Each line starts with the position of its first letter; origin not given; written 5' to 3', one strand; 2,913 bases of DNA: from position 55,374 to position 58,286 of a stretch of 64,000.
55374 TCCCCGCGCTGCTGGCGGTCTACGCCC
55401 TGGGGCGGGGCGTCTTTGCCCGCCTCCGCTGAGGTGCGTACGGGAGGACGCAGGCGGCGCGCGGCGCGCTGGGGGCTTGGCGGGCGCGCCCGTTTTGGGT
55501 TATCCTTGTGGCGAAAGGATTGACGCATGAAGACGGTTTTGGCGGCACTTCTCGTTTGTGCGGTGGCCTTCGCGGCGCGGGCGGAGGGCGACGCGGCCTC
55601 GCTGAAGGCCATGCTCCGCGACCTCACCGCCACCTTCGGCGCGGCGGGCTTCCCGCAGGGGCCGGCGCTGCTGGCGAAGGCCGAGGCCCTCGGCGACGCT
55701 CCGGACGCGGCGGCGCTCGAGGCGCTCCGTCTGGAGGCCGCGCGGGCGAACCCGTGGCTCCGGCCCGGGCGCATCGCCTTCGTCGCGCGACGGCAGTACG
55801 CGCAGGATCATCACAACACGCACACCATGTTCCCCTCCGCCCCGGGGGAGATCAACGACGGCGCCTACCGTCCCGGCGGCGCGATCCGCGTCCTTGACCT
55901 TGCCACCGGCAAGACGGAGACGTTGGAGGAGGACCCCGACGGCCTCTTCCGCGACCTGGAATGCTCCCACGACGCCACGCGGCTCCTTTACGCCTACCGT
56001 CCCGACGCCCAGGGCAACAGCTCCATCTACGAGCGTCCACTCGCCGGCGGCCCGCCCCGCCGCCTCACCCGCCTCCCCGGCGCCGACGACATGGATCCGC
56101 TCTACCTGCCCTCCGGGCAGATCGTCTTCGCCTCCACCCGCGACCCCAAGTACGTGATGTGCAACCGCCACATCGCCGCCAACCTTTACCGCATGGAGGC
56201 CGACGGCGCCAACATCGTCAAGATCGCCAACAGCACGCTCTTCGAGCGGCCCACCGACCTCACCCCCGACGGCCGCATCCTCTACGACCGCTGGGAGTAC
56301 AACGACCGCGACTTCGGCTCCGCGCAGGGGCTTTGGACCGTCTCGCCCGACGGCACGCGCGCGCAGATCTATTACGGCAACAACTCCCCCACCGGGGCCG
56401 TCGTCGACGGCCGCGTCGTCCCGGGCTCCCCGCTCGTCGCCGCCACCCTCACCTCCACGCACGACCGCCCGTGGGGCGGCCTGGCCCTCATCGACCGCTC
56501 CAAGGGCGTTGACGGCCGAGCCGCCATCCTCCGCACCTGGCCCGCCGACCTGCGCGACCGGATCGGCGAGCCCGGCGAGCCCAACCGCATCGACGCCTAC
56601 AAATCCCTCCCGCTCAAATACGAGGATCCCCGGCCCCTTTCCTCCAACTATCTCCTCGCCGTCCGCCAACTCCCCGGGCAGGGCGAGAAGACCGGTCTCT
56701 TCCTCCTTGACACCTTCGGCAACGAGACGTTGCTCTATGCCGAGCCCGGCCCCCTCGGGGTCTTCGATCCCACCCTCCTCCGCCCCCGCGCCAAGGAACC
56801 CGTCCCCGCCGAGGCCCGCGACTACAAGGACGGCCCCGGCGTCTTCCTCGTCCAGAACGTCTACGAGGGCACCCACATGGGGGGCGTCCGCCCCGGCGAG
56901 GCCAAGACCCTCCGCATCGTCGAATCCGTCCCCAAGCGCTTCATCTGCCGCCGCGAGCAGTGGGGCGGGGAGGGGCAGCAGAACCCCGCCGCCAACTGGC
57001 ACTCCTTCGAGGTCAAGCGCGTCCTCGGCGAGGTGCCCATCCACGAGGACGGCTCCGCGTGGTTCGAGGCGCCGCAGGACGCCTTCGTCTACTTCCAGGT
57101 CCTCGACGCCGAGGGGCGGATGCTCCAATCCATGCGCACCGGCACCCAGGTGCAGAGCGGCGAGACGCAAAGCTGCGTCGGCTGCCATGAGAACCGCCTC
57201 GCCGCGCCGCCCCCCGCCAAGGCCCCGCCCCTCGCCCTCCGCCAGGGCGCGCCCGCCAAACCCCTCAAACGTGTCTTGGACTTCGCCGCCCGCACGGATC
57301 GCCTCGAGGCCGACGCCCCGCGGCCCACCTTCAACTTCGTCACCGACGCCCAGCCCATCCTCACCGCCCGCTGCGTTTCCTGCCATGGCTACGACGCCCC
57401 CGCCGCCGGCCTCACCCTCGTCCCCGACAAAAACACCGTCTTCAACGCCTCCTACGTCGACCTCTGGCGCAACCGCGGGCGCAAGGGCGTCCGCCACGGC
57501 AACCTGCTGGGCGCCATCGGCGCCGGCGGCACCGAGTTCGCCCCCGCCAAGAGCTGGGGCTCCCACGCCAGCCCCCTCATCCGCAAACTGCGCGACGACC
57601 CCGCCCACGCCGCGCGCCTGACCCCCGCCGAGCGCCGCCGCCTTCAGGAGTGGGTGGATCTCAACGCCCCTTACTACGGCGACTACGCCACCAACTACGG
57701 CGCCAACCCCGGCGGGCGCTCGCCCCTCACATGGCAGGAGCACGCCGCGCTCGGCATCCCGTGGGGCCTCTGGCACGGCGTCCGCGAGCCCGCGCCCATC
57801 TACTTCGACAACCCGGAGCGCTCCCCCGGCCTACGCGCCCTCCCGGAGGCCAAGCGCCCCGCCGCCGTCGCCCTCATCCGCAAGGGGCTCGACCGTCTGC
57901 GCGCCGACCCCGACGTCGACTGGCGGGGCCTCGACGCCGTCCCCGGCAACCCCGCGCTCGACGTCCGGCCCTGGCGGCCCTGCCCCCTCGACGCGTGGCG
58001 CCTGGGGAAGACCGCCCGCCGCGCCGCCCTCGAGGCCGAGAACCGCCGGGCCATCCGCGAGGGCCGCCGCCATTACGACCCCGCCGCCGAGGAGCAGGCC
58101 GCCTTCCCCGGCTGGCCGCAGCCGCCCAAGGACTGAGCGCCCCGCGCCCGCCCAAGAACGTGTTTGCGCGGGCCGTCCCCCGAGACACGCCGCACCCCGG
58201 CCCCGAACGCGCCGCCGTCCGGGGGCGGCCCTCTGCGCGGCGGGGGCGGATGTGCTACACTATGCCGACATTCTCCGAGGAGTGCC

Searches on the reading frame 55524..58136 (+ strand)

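Call 11: search_protein_families(library=pfam, proteins=[window:55524-58136:+])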
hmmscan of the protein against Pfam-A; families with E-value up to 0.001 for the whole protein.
window:55524-58136:+ (870 aa): 3 families
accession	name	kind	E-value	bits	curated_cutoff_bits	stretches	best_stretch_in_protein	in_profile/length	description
PF18582.6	HZS_alpha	-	2.8e-29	102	26.6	1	458-556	1-98/98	Hydrazine synthase alpha subunit middle domain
PF07676.18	PD40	-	0.00059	20.2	20.9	0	178-210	1-34/38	WD40-like Beta Propeller Repeat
PF13442.11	Cytochrome_CBB3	-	0.00091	19.9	27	0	608-646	5-39/68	Cytochrome C oxidase, cbb3-type, subunit III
